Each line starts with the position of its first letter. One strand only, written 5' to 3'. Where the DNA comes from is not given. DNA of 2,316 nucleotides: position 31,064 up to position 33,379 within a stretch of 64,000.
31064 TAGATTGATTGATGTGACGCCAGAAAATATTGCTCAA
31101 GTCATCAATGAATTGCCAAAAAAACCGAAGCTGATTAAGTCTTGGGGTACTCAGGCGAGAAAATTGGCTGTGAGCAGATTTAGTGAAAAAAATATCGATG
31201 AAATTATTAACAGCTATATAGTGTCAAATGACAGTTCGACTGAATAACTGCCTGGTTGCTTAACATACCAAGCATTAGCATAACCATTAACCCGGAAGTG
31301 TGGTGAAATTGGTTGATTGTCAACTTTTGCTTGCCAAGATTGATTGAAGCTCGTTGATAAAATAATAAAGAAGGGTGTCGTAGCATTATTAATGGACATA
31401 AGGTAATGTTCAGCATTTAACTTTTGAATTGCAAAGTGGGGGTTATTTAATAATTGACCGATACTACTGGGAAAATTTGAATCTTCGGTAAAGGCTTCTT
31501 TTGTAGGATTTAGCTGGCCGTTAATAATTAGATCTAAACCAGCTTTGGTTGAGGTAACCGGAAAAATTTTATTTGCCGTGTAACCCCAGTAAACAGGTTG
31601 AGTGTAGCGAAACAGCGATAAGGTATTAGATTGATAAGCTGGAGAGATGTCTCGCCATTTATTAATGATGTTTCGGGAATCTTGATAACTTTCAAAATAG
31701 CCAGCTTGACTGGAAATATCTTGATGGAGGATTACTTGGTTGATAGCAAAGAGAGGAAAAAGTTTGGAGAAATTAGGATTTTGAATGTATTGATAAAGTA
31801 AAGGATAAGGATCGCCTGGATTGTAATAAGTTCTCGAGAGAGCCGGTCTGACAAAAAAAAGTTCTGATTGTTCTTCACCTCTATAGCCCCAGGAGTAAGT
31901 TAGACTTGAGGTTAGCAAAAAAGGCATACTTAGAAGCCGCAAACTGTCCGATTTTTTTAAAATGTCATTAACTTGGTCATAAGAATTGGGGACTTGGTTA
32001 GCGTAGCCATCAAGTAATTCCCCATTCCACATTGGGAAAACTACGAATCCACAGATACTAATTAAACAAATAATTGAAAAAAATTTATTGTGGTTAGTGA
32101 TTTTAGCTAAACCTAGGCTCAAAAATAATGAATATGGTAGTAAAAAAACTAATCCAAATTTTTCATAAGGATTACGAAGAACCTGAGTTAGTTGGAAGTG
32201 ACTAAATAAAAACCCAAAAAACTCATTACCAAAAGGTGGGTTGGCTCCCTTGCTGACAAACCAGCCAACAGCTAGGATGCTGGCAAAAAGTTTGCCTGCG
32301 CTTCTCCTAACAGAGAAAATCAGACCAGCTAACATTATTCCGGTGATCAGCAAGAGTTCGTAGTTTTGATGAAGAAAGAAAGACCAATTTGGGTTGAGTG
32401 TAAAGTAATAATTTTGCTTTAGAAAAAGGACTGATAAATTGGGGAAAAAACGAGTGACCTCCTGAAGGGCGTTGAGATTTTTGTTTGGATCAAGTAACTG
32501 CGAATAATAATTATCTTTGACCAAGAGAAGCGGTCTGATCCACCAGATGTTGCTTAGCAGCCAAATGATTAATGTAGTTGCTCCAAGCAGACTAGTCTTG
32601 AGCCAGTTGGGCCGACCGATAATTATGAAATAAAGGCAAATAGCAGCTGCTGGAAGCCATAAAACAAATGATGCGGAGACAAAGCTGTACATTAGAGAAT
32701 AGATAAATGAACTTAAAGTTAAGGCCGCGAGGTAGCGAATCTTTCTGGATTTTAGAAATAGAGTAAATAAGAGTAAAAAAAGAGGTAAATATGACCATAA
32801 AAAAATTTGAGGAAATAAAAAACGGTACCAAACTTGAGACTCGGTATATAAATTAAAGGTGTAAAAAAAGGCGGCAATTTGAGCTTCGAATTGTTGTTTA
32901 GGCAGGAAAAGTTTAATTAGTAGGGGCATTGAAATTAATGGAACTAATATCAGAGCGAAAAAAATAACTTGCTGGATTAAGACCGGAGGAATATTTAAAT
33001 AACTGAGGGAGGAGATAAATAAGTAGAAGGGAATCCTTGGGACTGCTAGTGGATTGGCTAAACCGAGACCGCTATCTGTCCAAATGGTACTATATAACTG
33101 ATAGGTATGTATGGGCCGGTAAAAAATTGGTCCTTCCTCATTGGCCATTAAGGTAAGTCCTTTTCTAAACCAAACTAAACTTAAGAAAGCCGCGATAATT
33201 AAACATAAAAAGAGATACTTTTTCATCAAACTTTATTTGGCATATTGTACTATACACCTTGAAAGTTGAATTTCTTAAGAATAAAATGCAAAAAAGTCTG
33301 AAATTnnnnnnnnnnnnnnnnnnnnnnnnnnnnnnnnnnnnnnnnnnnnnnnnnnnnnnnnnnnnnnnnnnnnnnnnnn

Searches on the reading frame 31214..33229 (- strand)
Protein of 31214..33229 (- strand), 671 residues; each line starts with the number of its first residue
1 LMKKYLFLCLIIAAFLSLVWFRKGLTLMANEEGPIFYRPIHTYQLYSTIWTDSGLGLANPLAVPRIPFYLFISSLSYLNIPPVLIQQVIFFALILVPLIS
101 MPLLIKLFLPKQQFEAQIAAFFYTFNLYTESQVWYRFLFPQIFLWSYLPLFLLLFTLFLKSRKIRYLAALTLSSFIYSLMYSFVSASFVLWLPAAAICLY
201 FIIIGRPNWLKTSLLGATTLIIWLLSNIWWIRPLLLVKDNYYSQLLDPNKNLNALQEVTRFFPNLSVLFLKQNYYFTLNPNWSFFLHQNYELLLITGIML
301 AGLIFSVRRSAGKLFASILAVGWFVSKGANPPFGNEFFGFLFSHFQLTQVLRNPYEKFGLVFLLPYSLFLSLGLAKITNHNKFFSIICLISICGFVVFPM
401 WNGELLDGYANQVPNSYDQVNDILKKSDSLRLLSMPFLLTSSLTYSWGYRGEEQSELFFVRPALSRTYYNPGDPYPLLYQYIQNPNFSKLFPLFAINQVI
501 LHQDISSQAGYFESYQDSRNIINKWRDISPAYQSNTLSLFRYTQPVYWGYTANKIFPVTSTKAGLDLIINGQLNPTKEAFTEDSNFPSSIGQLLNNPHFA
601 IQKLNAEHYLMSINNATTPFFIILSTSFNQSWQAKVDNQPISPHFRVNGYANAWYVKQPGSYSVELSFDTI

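Call 8: search_protein_families(library=pfam, proteins=[window:31214-33229:-], max_evalue=0.05)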
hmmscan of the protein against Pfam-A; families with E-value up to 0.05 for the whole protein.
window:31214-33229:- (671 aa): 0 families

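Call 9: search_protein_families(library=ncbifam, proteins=[window:31214-33229:-], max_evalue=0.05)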
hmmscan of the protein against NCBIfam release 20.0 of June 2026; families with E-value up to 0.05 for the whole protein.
window:31214-33229:- (671 aa): 0 families

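Call 57: find_homologous_proteins(query=window:31214-33229:-, max_evalue=0.001)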
Query window:31214-33229:- (671 aa): 24 proteins with E <= 0.001 among 8000 candidates.
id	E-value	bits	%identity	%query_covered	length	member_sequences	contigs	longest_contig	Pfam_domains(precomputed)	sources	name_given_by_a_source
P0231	0.0e+0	1450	100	96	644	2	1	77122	-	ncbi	-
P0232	2.4e-215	735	50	97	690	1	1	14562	-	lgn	-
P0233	1.7e-147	511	39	100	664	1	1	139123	-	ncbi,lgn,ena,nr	ncbi:MAG: Uncharacterized protein G01um101416_69 [Microgenomates group bacterium Gr01-1014_16]|nr:MA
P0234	5.4e-145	503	39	96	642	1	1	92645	-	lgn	-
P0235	2.1e-139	484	38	99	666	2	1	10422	-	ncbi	-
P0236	1.1e-138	482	37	100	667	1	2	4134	PF11847.14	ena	-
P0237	5.7e-136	473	36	97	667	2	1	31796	-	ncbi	-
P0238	9.1e-135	469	37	100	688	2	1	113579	PF11847.14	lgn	-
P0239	1.6e-133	465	37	96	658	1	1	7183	PF11847.14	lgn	-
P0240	2.8e-125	438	37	99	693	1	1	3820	PF11847.14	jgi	jgi:hypothetical protein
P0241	2.8e-121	424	35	99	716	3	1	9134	PF11847.14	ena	-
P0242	2.3e-120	421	34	99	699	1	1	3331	PF11847.14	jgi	jgi:hypothetical protein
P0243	4.7e-112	394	35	99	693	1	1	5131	PF11847.14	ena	-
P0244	4.0e-89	318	30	99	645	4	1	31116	PF11847.14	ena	-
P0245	9.4e-88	314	30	99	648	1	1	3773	PF11847.14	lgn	-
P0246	1.3e-87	313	30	99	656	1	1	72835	PF11847.14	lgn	-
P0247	7.9e-84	301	29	97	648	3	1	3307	PF11847.14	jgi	jgi:hypothetical protein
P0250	1.3e-76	277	30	99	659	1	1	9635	PF11847.14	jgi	-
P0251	2.3e-69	253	28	99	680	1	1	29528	PF11847.14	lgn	-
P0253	2.0e-27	114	24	85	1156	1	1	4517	PF11847.14,PF18915.6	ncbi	-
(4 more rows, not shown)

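Call 58: search_protein_families(library=pfam, proteins=[P0238, P0253], max_evalue=0.01)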
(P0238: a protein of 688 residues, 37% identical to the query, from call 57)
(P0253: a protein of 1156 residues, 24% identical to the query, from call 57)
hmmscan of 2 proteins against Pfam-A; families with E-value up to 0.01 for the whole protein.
P0238 (688 aa): 1 family
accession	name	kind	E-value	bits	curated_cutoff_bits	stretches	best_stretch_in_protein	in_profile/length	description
PF11847.13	GT-C_AftD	-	2.3e-08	32.9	26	1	72-479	56-462/661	Alpha-(1->3)-arabinofuranosyltransferase, N-terminal GT-C domain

P0253 (1156 aa): 2 families
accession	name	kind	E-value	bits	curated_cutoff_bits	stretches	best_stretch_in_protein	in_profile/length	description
PF11847.13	GT-C_AftD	-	1.7e-11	43.3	26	1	334-575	298-541/661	Alpha-(1->3)-arabinofuranosyltransferase, N-terminal GT-C domain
PF18915.5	DUF5667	-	4.9e-06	27.3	27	1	671-788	3-89/99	Domain of unknown function (DUF5667)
